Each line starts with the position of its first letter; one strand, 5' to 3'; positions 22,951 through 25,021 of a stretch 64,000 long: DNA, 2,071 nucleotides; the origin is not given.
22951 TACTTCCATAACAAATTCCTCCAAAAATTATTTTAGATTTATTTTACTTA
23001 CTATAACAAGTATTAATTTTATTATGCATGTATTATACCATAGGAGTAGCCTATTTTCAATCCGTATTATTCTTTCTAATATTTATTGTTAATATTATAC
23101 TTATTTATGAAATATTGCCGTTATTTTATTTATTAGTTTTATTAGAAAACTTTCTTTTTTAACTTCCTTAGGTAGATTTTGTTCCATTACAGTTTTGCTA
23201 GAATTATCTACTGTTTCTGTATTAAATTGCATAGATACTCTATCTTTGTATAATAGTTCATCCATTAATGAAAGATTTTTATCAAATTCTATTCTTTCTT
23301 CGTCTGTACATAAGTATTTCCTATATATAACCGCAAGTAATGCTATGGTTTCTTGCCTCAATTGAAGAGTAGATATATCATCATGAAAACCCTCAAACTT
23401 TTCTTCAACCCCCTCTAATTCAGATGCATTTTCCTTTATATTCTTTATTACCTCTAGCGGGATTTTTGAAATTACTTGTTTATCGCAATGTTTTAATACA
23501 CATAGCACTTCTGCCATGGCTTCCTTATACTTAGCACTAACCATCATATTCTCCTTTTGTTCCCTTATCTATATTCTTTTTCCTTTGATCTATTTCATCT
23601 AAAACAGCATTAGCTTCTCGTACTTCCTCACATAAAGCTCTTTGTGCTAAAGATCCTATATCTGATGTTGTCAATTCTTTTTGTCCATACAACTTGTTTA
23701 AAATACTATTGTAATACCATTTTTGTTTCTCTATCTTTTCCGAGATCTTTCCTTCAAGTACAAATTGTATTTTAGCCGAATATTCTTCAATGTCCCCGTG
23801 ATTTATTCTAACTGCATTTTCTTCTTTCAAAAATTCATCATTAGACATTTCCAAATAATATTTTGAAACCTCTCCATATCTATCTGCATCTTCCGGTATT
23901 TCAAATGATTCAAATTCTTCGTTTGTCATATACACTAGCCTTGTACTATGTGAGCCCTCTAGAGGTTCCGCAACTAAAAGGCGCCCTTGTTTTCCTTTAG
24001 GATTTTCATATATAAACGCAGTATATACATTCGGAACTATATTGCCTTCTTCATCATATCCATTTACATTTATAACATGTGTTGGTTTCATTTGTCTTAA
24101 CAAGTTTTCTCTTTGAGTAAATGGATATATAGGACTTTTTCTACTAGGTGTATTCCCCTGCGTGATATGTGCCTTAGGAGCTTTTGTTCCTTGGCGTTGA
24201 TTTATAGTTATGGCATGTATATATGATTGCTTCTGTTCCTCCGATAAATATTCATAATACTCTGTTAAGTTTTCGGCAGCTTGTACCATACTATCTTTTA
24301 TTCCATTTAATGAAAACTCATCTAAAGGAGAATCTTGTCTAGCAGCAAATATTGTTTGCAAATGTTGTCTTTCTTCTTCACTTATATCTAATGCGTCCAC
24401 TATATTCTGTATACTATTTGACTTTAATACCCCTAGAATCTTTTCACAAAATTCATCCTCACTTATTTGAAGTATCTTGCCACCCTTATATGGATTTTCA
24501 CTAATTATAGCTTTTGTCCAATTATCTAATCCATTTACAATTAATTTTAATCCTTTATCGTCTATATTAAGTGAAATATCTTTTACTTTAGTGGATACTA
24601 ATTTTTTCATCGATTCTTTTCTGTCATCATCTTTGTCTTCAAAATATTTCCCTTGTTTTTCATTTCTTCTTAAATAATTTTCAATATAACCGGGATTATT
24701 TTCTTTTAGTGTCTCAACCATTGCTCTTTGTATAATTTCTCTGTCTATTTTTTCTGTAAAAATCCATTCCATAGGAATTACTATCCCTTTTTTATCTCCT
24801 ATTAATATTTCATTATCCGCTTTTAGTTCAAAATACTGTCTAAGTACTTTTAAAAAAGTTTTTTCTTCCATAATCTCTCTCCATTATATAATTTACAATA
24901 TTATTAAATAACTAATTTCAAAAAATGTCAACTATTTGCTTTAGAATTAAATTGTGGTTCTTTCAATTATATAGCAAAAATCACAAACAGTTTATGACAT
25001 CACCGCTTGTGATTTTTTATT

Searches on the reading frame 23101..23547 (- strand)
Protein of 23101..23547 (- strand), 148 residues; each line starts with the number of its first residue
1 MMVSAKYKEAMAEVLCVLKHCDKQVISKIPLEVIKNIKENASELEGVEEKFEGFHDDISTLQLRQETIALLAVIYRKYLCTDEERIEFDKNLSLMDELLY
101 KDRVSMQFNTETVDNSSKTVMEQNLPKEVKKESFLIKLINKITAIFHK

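Call 96: search_solved_structures(query=A5, max_evalue=10, show_alignments=2)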
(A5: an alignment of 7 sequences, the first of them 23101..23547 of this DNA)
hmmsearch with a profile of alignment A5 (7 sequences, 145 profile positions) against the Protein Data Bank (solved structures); distinct sequences matched with E-value up to 10: 2.
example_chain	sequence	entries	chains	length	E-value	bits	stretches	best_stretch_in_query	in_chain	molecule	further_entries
5iiq_A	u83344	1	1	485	0.7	13.2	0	68-104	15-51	Vacuolar transporter chaperone 4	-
5iig_A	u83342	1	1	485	0.71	13.1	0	68-104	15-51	Vacuolar transporter chaperone 4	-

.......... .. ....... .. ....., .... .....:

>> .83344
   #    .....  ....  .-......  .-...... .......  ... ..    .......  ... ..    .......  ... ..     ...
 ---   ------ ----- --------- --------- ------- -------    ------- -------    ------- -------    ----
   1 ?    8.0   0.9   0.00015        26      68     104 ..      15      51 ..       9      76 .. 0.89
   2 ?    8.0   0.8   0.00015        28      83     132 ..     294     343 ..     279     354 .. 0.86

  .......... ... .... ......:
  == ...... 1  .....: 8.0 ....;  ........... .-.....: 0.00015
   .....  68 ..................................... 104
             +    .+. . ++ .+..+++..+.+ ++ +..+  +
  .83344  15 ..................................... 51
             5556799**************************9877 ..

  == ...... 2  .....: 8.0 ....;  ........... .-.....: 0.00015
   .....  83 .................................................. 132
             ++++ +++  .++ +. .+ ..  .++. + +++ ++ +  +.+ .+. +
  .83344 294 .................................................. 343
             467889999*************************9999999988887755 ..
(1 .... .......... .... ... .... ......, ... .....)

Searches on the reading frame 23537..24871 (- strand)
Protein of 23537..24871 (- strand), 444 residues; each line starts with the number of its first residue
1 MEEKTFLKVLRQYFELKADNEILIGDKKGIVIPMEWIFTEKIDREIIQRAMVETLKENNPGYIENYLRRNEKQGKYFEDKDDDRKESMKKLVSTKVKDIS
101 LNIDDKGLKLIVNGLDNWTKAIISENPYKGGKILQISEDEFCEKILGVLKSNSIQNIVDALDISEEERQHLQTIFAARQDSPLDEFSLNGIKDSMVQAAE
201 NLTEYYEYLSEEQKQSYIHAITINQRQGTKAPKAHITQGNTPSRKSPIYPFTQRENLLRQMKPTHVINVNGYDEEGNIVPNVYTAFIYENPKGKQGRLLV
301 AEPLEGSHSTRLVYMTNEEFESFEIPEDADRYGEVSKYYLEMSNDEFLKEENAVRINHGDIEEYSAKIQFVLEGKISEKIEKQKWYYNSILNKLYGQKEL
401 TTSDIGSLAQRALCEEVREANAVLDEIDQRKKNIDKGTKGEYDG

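Call 95: search_solved_structures(query=window:23537-24871:-, max_evalue=1)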
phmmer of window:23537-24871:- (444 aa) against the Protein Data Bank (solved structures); distinct sequences matched with E-value up to 1: 1.
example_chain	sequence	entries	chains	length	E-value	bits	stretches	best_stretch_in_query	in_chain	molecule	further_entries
3p3k_A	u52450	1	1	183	0.08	15.1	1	55-133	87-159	Translationally-controlled tumor protein homolog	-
